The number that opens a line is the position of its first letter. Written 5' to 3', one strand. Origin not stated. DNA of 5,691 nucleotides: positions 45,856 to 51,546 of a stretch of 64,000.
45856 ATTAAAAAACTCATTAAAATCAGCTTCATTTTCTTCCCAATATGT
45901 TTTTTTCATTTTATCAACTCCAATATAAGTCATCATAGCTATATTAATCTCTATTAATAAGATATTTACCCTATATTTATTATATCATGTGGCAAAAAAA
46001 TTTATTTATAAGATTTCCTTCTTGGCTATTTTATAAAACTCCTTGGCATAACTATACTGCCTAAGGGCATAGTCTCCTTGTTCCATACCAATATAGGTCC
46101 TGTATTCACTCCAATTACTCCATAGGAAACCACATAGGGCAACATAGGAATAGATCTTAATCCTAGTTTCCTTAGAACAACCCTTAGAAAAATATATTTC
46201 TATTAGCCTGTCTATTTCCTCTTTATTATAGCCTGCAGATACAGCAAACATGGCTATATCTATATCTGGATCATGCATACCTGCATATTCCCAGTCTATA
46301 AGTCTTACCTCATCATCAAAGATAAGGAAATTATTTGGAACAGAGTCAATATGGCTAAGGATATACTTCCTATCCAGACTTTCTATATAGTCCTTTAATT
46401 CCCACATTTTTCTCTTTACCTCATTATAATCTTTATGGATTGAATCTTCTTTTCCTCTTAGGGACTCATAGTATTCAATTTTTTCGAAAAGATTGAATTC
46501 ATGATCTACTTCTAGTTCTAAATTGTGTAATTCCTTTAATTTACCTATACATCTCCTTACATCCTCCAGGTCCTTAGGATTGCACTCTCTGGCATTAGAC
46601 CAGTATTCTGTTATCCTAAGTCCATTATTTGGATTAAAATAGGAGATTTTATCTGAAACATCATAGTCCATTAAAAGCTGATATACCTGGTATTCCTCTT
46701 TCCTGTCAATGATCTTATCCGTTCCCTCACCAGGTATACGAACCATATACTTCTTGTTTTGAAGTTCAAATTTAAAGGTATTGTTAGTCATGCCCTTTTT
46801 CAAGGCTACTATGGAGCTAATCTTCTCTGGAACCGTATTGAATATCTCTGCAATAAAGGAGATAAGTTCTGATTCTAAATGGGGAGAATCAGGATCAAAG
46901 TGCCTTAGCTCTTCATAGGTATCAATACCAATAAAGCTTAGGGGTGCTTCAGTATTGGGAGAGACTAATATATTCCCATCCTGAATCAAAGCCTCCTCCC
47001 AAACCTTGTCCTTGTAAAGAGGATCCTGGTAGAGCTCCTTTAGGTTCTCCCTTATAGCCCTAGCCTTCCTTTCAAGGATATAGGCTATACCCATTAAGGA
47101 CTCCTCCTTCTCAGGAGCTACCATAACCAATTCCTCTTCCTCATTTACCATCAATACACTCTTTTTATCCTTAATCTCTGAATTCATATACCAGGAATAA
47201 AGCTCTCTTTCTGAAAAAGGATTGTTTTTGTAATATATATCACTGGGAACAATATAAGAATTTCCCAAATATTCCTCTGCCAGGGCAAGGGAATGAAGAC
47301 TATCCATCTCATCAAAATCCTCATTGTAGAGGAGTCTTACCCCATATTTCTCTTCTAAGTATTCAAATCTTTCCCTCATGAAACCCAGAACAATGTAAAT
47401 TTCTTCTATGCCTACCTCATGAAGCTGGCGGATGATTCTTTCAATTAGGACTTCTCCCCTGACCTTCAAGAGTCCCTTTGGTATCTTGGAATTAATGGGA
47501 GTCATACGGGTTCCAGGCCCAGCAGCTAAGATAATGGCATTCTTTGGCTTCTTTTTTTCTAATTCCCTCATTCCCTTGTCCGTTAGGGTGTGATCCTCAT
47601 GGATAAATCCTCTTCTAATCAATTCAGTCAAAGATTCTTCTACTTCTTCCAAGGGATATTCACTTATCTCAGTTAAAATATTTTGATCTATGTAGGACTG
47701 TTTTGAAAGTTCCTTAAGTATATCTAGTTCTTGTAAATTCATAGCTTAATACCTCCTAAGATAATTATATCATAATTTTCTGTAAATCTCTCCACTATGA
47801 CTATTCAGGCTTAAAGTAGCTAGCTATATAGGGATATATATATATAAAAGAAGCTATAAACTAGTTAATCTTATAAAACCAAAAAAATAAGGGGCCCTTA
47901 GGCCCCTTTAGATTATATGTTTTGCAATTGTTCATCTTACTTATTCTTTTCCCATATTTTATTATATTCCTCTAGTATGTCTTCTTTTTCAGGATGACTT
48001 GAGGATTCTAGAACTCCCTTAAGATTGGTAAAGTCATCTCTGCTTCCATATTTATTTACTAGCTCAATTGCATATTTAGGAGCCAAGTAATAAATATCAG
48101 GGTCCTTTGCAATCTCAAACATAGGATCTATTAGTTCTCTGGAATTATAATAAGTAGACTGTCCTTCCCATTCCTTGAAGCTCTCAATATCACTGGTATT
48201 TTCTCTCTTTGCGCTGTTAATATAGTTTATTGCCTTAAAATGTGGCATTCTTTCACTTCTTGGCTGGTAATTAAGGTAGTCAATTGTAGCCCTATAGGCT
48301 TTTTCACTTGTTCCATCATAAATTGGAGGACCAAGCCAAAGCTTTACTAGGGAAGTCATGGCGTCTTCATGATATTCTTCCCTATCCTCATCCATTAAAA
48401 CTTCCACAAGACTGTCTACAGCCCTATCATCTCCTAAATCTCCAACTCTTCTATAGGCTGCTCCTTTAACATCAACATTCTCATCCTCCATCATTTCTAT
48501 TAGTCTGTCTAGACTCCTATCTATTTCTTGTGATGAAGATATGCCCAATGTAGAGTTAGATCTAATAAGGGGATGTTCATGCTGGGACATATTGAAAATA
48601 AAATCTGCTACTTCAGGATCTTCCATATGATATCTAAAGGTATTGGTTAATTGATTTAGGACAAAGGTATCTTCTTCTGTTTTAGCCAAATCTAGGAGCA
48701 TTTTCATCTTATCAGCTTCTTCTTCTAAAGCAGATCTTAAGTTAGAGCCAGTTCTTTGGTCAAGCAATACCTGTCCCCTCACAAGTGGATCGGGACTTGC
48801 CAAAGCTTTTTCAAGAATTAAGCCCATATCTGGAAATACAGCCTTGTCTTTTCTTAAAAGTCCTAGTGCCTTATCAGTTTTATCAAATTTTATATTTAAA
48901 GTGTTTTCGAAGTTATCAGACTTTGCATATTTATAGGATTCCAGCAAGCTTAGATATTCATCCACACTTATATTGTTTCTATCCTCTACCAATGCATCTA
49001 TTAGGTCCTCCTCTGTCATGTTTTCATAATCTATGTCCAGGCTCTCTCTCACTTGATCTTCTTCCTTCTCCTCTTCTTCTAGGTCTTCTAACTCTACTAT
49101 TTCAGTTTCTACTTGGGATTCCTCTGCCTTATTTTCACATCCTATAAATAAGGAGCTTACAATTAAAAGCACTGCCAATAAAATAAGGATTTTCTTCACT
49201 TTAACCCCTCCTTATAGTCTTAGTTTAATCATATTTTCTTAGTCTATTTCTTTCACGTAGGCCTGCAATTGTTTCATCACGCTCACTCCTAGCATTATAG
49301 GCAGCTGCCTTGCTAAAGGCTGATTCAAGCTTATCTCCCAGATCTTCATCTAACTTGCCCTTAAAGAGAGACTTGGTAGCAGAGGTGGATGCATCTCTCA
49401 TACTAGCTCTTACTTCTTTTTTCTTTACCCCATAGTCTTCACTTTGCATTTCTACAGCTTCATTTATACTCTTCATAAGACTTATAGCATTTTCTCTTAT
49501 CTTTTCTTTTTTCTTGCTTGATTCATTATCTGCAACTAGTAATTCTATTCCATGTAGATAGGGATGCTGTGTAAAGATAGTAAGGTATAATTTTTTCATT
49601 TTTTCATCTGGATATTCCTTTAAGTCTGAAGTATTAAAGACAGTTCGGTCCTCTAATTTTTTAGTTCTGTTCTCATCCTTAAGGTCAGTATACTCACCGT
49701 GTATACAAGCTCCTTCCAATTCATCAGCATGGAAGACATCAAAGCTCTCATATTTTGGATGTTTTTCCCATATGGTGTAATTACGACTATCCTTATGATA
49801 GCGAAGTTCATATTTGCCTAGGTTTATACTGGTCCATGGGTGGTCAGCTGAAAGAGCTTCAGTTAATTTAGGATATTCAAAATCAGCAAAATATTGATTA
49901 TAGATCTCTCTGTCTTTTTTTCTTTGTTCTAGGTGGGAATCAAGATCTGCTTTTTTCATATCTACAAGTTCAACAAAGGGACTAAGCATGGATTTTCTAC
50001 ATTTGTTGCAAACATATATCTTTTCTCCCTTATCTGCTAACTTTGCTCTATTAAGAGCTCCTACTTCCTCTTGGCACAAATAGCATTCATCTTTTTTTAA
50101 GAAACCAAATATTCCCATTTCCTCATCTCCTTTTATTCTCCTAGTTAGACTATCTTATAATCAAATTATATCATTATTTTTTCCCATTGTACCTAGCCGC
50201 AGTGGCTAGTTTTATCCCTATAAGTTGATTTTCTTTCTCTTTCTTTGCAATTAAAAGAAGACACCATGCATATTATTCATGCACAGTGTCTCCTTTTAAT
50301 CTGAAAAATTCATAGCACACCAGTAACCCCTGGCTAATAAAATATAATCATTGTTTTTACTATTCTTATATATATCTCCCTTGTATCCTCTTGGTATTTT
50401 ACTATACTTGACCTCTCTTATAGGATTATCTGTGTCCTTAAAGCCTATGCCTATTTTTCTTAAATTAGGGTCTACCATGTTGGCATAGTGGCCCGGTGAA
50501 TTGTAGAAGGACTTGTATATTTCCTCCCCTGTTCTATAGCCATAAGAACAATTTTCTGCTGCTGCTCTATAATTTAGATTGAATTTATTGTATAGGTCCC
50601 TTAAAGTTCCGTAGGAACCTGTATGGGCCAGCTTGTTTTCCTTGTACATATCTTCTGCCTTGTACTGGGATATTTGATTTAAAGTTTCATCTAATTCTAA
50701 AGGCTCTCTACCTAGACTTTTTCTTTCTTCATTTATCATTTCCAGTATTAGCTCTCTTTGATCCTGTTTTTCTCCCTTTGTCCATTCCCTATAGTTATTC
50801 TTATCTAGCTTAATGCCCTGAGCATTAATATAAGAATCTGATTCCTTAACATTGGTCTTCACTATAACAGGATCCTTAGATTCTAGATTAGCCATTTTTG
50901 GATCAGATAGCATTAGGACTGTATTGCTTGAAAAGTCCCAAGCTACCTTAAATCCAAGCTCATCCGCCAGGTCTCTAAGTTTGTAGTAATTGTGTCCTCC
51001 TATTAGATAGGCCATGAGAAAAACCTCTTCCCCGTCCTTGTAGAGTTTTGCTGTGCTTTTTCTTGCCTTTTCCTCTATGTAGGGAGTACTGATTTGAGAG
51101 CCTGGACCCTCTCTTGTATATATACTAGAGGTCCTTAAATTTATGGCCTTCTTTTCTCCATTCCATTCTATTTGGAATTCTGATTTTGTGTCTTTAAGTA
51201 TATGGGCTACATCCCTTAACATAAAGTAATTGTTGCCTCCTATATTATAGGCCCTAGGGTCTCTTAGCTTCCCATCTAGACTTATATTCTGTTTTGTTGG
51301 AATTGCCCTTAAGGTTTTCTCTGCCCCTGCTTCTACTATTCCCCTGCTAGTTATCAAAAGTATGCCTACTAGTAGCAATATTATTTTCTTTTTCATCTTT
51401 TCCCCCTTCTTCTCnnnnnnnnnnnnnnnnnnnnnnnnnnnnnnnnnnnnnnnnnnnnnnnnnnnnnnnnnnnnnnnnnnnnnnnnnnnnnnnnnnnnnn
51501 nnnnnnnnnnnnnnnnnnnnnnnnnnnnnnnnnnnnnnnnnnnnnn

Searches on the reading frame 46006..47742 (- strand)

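Call 59: search_protein_families(library=pfam, proteins=[window:46006-47742:-], max_evalue=0.00001)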
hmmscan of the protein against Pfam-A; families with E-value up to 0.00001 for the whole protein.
window:46006-47742:- (578 aa): 5 families
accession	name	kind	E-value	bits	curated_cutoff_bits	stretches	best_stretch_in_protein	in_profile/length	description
PF01633.27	Choline_kinase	-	2.3e-23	83.4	29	1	313-505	3-209/300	Choline/ethanolamine kinase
PF12804.13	NTP_transf_3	-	1e-13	52.2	27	1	69-165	1-92/160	MobA-like NTP transferase domain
PF00483.29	NTP_transferase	-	4.9e-10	39.8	21.2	1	69-175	2-116/245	Nucleotidyl transferase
PF01636.29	APH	-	1.9e-09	38.1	23.2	1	311-517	2-225/239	Phosphotransferase enzyme family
PF24409.1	wHTH-PRTase_assc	-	4.3e-07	30.3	27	1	14-67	8-63/83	wHTH-PRTase associated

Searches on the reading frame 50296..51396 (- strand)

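Call 59: search_protein_families(library=pfam, proteins=[window:50296-51396:-], max_evalue=0.00001)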
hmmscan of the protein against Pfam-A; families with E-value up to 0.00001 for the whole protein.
window:50296-51396:- (366 aa): 2 families
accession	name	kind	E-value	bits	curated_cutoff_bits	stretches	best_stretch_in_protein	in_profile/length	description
PF00188.32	CAP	-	1e-17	65.5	21.1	1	218-324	1-107/117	Cysteine-rich secretory protein family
PF07833.16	Cu_amine_oxidN1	-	2.9e-06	27.6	24.2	0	123-200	5-74/108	Copper amine oxidase N-terminal domain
